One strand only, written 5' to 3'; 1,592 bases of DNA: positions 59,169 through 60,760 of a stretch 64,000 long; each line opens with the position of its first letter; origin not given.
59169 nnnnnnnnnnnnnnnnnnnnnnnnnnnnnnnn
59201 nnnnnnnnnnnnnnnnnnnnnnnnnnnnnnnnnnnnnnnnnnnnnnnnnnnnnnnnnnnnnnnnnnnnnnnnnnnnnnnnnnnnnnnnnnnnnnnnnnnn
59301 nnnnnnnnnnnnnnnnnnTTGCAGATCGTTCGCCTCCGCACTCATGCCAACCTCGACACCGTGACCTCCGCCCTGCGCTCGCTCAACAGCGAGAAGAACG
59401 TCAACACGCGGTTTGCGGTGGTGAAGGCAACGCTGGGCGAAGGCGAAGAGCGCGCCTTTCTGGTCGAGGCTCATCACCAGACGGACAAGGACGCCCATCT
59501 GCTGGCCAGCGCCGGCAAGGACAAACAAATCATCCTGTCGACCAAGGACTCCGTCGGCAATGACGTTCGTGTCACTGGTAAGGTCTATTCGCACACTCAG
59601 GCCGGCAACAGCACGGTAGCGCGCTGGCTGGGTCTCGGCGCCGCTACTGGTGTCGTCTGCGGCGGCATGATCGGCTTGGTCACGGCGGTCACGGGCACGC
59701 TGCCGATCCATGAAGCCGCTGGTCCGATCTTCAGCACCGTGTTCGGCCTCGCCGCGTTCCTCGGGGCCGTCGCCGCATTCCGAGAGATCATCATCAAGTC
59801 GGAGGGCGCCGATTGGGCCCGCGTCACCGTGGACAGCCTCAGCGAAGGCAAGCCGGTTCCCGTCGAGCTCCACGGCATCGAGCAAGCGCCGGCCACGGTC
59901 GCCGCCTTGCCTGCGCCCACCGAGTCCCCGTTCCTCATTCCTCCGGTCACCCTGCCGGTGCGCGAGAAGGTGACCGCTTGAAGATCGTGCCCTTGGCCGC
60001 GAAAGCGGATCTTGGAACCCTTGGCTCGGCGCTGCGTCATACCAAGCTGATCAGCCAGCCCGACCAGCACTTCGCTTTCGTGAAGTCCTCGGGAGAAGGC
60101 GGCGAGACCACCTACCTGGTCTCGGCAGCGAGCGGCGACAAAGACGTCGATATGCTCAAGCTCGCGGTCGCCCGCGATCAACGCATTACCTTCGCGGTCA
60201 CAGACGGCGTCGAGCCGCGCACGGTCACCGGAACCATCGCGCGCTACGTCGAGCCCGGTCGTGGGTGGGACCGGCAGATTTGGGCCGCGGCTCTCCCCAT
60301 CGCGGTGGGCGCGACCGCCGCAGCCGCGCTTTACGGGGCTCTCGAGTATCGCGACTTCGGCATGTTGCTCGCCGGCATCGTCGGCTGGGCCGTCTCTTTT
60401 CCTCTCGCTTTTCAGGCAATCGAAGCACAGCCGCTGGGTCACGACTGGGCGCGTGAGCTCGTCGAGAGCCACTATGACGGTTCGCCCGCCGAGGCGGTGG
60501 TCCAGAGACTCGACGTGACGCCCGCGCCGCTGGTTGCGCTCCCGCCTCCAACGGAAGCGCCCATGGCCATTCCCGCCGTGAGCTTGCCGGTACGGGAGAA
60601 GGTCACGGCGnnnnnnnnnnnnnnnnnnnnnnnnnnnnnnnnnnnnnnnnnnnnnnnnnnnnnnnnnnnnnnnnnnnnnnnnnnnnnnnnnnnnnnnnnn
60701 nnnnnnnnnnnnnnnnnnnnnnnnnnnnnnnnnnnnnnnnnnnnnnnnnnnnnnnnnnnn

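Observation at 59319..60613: Tandem paralogous two-TM membrane proteins sharing an identical C-terminal tail (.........) encoded with different codons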

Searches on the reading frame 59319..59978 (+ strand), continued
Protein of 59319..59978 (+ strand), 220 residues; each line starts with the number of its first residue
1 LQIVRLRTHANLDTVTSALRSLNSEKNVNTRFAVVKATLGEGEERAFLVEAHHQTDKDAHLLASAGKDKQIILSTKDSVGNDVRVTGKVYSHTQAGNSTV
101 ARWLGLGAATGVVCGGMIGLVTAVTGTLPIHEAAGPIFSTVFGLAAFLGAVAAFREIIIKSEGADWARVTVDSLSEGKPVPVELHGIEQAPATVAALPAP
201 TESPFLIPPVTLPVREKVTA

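Call 73: search_dna_similar(query=window:59319-59978:+, collection=plasmids, mode=protein, max_evalue=0.01, max_rows=10)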
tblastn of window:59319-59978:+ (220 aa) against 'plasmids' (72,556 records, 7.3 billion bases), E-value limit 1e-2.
No match.

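Call 79: search_protein_families(library=padloc, proteins=[window:59319-59978:+, P0010, P0012, P0007, P0006, P0011], max_evalue=0.1)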
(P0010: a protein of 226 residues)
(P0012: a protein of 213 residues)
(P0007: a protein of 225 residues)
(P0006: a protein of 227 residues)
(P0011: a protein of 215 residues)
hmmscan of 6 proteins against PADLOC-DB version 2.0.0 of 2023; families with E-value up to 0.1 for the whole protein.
window:59319-59978:+ (220 aa): 0 families

P0010 (226 aa): 0 families

P0012 (213 aa): 0 families

P0007 (225 aa): 0 families

P0006 (227 aa): 0 families

P0011 (215 aa): 0 families

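Call 80: search_protein_families(library=phrogs, proteins=[window:59319-59978:+, P0010, P0012, P0007, P0006, P0011], max_evalue=0.1)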
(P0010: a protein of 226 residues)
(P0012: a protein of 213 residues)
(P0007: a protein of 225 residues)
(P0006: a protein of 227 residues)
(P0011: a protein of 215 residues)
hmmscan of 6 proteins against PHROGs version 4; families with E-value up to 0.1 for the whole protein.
window:59319-59978:+ (220 aa): 0 families

P0010 (226 aa): 0 families

P0012 (213 aa): 0 families

P0007 (225 aa): 2 families
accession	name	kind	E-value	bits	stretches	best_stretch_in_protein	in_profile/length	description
phrog_3465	-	connector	0.02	13.9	1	35-103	677-739/978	head closure Hc2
phrog_32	-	tail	0.071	13.7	1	66-152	52-141/203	tail assembly protein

P0006 (227 aa): 0 families

P0011 (215 aa): 0 families

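Call 83: search_protein_families(library=ncbifam, proteins=[L013:6738-7907:+, L013:5278-6738:+], max_evalue=0.01)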
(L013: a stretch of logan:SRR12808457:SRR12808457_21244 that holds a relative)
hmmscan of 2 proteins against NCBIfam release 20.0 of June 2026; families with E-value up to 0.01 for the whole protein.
L013:6738-7907:+ (390 aa): 13 families
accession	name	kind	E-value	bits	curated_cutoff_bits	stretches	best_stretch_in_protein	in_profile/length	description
NF041865.1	EpsU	equivalog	9.2e-135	449.6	700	1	10-390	6-391/394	exopolysaccharide biosynthesis GT2 family glycosyltransferase EpsU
NF053846.1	glyco_with_XrtP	equivalog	1.9e-16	59.8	520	1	18-345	16-374/440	XrtP-associated glycosyltransferase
NF010496.0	PRK13915.1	equivalog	3.3e-09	36.3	262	1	41-136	30-127/307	glucosyl-3-phosphoglycerate synthase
TIGR03469.1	HpnB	hypoth_equivalog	3.5e-08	32.9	379.25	1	42-98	44-99/386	hopene-associated glycosyltransferase HpnB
TIGR04182.1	glyco_TIGR04182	equivalog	7.7e-08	32.1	325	1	46-142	4-89/293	S-layer glycoprotein N-glycosyltransferase AglJ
TIGR03937.1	PgaC_IcaA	equivalog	1.7e-06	27.3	422.3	1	44-141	47-141/407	poly-beta-1,6-N-acetyl-D-glucosamine synthase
TIGR04283.1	glyco_like_mftF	equivalog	3.5e-06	26.8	182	1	46-184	3-130/221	TIGR04283 family arsenosugar biosynthesis glycosyltransferase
NF008558.0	PRK11498.1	equivalog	2.1e-05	22.7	992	1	14-137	244-364/872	UDP-forming cellulose synthase catalytic subunit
TIGR03030.1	CelA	equivalog_domain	3.9e-05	21.9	699.1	1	46-122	135-209/714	UDP-forming cellulose synthase catalytic subunit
TIGR03965.1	mycofact_glyco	equivalog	4.1e-05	22.6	280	1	44-99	76-131/467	mycofactocin biosynthesis glycosyltransferase MftF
NF058614.1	PPMAGASynPpgS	equivalog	0.00016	21.1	370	1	46-136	4-87/226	polyprenyl-phospho-N-acetylgalactosaminyl synthase PpgS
NF041391.1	DPhHxTase_Halo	equivalog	0.00079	18.5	375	1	52-154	5-97/213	dolichyl-phosphate hexose transferase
NF041875.1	EPS_EpsD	equivalog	0.0088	15.5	370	0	47-146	4-100/325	exopolysaccharide biosynthesis glycosyltransferase EpsD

L013:5278-6738:+ (487 aa): 5 families
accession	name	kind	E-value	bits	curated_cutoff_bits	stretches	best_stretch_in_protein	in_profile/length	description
NF041864.1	EpsV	equivalog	2.5e-75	253.9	800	1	24-478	22-481/484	PCP family exopolysaccharide biosynthesis protein EpsV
TIGR03007.1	pepcterm_ChnLen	equivalog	9e-28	96.7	278.85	1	29-478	8-460/498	XrtA system polysaccharide chain length determinant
TIGR01005.1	eps_transp_fam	subfamily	2.1e-06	26.2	411.7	1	419-475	418-474/754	exopolysaccharide transport protein family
NF007350.0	PRK09841.1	equivalog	0.00078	17.7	1248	0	150-228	211-291/726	tyrosine-protein kinase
TIGR03017.1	EpsF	equivalog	0.003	16.3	422.75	0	291-478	266-443/444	chain length determinant protein EpsF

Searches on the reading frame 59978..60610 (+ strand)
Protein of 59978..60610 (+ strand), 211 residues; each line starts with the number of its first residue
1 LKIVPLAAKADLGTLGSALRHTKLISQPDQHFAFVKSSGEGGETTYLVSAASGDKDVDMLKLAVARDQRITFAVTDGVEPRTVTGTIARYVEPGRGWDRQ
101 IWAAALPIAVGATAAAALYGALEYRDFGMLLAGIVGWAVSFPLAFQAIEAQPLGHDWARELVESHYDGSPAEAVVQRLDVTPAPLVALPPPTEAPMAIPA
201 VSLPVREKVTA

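Call 4: search_protein_families(library=pfam, proteins=[window:59978-60610:+], max_evalue=1)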
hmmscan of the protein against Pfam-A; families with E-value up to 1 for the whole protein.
window:59978-60610:+ (211 aa): 0 families

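Call 7: find_homologous_proteins(query=window:59978-60610:+, max_evalue=0.01)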
Query window:59978-60610:+ (211 aa): 1 proteins with E <= 0.01 among 1206 candidates.
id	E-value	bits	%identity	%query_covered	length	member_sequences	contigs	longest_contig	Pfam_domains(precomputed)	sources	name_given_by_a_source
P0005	4.4e-132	456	100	100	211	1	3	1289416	-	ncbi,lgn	-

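Call 74: search_dna_similar(query=window:59978-60610:+, collection=phages, mode=protein, max_evalue=0.01, max_rows=10)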
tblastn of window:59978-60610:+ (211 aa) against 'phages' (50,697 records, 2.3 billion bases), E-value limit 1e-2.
No match.

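Call 79: search_protein_families(library=padloc, proteins=[window:59978-60610:+], max_evalue=0.1)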
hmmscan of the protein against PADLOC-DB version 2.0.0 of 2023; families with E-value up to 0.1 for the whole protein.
window:59978-60610:+ (211 aa): 0 families

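Call 80: search_protein_families(library=phrogs, proteins=[window:59978-60610:+], max_evalue=0.1)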
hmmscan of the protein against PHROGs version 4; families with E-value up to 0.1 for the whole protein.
window:59978-60610:+ (211 aa): 1 family
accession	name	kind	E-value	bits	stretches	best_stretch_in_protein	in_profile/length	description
phrog_8503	-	unknown function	0.054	14.7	1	71-95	19-43/76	-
